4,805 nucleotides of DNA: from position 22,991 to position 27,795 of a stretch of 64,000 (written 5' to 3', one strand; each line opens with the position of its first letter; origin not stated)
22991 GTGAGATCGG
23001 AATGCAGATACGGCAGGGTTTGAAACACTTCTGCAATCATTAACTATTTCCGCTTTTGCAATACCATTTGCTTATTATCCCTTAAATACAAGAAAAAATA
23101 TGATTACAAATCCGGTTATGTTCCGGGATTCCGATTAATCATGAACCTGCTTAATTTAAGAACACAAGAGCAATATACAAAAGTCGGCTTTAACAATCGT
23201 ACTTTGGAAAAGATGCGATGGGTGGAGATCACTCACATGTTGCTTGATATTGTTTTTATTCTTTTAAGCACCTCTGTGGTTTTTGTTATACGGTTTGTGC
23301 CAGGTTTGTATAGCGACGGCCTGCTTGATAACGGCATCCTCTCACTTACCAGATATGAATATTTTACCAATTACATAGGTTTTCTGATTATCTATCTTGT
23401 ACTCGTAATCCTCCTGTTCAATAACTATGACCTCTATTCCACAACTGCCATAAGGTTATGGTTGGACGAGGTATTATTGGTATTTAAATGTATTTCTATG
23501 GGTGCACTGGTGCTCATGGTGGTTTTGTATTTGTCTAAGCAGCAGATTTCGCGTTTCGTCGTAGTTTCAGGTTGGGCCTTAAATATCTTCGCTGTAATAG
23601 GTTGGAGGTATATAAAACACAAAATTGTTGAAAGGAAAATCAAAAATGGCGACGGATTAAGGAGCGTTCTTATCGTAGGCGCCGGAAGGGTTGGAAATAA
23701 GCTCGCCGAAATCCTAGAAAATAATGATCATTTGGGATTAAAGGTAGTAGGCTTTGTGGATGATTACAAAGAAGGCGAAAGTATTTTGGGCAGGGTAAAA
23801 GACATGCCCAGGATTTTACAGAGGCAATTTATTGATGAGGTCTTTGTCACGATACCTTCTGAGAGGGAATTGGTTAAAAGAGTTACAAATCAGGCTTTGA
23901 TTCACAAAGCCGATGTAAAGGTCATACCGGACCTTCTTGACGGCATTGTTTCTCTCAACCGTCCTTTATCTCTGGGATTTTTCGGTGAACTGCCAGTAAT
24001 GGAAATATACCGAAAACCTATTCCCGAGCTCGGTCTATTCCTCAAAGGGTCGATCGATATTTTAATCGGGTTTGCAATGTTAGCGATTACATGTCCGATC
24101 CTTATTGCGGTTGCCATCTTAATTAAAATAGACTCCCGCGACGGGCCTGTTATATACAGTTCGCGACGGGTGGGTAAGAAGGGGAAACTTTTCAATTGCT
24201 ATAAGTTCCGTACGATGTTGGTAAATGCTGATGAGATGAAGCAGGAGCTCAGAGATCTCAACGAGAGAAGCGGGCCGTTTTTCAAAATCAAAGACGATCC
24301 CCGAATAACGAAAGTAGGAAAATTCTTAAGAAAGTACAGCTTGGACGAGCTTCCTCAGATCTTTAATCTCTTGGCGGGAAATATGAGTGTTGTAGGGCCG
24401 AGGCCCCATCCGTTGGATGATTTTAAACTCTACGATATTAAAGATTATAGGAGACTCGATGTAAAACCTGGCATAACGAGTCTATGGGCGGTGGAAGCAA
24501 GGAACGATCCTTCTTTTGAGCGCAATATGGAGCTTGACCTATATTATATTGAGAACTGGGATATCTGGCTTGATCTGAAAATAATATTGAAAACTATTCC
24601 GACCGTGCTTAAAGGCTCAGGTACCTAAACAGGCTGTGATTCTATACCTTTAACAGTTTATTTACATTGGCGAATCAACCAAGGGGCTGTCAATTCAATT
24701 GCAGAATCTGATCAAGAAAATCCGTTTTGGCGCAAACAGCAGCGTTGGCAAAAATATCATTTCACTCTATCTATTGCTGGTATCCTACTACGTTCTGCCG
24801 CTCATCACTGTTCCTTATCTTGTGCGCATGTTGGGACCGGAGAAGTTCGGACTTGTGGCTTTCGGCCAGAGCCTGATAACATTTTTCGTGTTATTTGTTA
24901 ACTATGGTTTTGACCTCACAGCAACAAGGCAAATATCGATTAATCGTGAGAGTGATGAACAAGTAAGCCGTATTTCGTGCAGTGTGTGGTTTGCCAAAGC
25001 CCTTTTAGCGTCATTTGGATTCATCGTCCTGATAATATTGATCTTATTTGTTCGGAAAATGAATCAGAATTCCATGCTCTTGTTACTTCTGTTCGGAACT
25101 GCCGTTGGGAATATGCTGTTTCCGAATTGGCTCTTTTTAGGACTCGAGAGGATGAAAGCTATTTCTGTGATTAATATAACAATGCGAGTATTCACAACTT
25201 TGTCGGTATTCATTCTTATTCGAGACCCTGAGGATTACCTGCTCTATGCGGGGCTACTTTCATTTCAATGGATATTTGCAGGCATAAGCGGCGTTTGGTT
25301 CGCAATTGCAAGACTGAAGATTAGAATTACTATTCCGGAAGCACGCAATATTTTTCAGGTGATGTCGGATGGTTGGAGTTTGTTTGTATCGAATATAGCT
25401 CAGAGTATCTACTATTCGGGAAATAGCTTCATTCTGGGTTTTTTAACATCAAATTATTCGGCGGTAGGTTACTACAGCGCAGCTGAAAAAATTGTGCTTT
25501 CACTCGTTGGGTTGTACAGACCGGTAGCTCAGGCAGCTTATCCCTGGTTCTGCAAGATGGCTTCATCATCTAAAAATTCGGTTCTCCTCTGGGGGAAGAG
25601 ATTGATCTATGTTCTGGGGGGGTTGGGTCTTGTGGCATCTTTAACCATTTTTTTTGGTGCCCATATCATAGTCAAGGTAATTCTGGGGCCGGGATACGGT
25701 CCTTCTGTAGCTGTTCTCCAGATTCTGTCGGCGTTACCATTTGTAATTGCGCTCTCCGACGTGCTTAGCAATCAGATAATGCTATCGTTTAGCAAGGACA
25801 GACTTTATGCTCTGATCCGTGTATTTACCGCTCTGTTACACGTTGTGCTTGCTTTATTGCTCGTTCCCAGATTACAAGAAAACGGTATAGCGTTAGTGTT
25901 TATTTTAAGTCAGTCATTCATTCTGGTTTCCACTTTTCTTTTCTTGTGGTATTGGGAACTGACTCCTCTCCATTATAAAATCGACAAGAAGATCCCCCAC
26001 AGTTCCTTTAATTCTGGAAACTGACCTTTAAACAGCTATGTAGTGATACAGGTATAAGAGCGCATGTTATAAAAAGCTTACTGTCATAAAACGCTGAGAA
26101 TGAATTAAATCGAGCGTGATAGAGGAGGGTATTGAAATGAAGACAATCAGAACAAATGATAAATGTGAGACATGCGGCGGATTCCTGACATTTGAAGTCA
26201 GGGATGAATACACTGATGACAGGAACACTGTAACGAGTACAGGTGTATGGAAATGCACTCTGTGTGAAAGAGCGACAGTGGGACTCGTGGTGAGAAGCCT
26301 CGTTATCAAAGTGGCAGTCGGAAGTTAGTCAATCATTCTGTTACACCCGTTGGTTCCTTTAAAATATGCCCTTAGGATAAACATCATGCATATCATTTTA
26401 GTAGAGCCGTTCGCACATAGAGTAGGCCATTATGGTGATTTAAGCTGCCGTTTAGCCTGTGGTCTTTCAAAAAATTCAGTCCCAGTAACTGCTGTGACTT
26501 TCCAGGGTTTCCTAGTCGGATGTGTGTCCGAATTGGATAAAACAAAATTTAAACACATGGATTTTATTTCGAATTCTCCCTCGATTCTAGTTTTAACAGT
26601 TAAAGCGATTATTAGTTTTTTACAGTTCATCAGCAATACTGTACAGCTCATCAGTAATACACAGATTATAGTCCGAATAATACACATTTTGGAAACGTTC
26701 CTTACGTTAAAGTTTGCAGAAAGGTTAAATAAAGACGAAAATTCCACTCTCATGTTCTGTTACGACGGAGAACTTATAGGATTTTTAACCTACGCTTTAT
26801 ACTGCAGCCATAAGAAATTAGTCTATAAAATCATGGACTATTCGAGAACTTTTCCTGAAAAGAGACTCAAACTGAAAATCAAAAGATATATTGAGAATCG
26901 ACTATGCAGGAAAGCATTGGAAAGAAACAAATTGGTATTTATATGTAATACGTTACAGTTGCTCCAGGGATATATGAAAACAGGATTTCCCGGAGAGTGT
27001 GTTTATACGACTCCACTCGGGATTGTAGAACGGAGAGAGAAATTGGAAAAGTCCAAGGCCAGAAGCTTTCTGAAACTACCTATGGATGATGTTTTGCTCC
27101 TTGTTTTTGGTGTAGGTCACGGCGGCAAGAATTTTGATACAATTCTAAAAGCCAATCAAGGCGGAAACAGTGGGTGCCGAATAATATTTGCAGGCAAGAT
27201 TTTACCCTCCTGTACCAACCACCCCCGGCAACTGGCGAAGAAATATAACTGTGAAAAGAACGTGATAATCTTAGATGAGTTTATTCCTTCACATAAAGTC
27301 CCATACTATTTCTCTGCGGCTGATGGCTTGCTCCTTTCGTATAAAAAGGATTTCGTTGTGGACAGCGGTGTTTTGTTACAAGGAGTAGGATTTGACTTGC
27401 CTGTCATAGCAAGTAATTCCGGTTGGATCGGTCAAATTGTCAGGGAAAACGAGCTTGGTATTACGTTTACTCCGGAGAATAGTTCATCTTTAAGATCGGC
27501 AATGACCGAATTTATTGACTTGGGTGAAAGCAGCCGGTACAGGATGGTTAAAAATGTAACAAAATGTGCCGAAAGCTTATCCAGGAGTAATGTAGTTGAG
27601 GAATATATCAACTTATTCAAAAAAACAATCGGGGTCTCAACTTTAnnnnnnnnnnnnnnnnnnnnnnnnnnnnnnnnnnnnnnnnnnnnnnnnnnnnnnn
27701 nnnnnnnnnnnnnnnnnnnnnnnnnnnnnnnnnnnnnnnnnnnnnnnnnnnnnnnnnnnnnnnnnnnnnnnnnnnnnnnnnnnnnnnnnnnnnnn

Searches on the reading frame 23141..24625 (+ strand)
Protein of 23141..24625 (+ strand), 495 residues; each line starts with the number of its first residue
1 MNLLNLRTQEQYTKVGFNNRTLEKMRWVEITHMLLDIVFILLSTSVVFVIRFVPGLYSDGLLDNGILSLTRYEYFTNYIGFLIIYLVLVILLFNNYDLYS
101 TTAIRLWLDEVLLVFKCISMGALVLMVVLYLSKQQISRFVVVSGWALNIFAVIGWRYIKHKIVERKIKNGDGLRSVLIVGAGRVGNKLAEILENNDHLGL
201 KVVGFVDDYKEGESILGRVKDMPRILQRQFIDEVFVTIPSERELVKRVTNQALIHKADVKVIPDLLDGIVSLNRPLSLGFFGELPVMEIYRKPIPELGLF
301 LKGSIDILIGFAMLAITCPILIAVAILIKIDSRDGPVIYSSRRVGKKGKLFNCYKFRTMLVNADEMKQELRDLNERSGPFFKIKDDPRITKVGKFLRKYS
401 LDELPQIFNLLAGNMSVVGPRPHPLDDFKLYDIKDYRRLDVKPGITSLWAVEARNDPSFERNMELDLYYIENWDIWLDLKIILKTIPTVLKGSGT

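Call 8: search_protein_families(library=pfam, proteins=[window:23141-24625:+], max_evalue=0.001)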
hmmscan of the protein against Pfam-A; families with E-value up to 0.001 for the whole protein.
window:23141-24625:+ (495 aa): 2 families
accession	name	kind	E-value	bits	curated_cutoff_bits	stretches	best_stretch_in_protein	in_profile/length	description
PF02397.22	Bac_transf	-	5.8e-65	218.6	27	1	303-491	2-179/179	Bacterial sugar transferase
PF13727.12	CoA_binding_3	-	4.1e-17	63.2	25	1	97-263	4-175/175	CoA-binding domain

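Call 19: search_protein_families(library=ncbifam, proteins=[window:23141-24625:+], max_evalue=0.00001)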
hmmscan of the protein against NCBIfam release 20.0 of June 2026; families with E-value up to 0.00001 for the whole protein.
window:23141-24625:+ (495 aa): 10 families
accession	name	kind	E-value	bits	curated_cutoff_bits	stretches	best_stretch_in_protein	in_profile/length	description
TIGR03025.1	EPS_sugtrans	subfamily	1.8e-117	393.3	295.55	1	65-494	16-443/445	exopolysaccharide biosynthesis polyprenyl glycosylphosphotransferase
TIGR03023.1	WcaJ_sugtrans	equivalog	3.8e-100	336.3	410.75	1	35-492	2-449/453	undecaprenyl-phosphate glucose phosphotransferase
TIGR03022.1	WbaP_sugtrans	subfamily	4.1e-90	303.2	403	1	36-494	5-454/456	undecaprenyl-phosphate galactose phosphotransferase WbaP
NF041877.1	EPS_EpsZ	equivalog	1.3e-77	261.4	800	1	94-494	60-457/459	exopolysaccharide biosynthesis polyisoprenyl-phosphate hexose-1-phosphate transferase EpsZ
NF011751.0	PRK15204.1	equivalog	9.4e-62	209.1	907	1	77-494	55-474/476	undecaprenyl-phosphate galactose phosphotransferase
NF052601.1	undeca_RfbP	equivalog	8.8e-60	202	330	1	299-490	42-236/244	undecaprenyl-phosphate galactose phosphotransferase family protein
NF007518.0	PRK10124.1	equivalog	5.6e-55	186.9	684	1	79-486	47-454/464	undecaprenyl-phosphate glucose phosphotransferase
TIGR03013.1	EpsB_2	subfamily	3.7e-53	181.2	393.35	1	81-494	34-441/443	TIGR03013 family XrtA/PEP-CTERM system glycosyltransferase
NF050817.1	PolSacchBiosHfsE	equivalog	6e-42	143.9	750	1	93-490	65-460/467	polysaccharide biosynthesis protein HfsE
NF045514.1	glycotran_HepC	equivalog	1.2e-24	86.9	140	1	292-427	107-216/220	heterocyst development glycosyltransferase HepC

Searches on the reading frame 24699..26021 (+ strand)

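Call 8: search_protein_families(library=pfam, proteins=[window:24699-26021:+], max_evalue=0.001)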
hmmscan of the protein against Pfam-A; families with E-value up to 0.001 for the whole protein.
window:24699-26021:+ (441 aa): 2 families
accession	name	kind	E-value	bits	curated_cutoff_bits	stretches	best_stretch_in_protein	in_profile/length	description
PF01943.22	Polysacc_synt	-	3.1e-48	165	28.2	1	16-287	1-273/274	Polysaccharide biosynthesis protein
PF13440.11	Polysacc_synt_3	-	2.9e-10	40.3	23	1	41-337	2-292/293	Polysaccharide biosynthesis protein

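Call 19: search_protein_families(library=ncbifam, proteins=[window:24699-26021:+], max_evalue=0.00001)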
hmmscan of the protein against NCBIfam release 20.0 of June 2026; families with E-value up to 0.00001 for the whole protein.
window:24699-26021:+ (441 aa): 0 families

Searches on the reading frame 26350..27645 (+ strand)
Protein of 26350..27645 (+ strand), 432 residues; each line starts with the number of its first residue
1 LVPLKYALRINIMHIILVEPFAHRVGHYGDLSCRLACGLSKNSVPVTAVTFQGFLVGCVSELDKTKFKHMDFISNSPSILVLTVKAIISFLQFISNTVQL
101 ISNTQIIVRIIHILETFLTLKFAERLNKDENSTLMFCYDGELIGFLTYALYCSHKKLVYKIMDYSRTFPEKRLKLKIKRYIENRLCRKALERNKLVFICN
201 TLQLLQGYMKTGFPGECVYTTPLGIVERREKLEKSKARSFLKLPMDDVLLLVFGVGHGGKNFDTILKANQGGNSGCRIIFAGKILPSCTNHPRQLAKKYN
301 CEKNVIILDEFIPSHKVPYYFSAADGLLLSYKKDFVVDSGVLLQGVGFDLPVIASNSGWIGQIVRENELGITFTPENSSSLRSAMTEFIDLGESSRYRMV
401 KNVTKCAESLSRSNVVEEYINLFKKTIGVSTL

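Call 8: search_protein_families(library=pfam, proteins=[window:26350-27645:+], max_evalue=0.001)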
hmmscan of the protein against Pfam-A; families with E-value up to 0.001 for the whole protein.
window:26350-27645:+ (432 aa): 2 families
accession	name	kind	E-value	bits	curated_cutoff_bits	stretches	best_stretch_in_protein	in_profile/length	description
PF00534.26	Glycos_transf_1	-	2.3e-08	34.2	26.4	1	236-403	4-169/172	Glycosyl transferases group 1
PF13692.12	Glyco_trans_1_4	-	9.4e-06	26.4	27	1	273-389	32-140/142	Glycosyl transferases group 1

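Call 19: search_protein_families(library=ncbifam, proteins=[window:26350-27645:+], max_evalue=0.00001)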
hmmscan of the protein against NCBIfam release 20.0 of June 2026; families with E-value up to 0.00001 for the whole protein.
window:26350-27645:+ (432 aa): 0 families
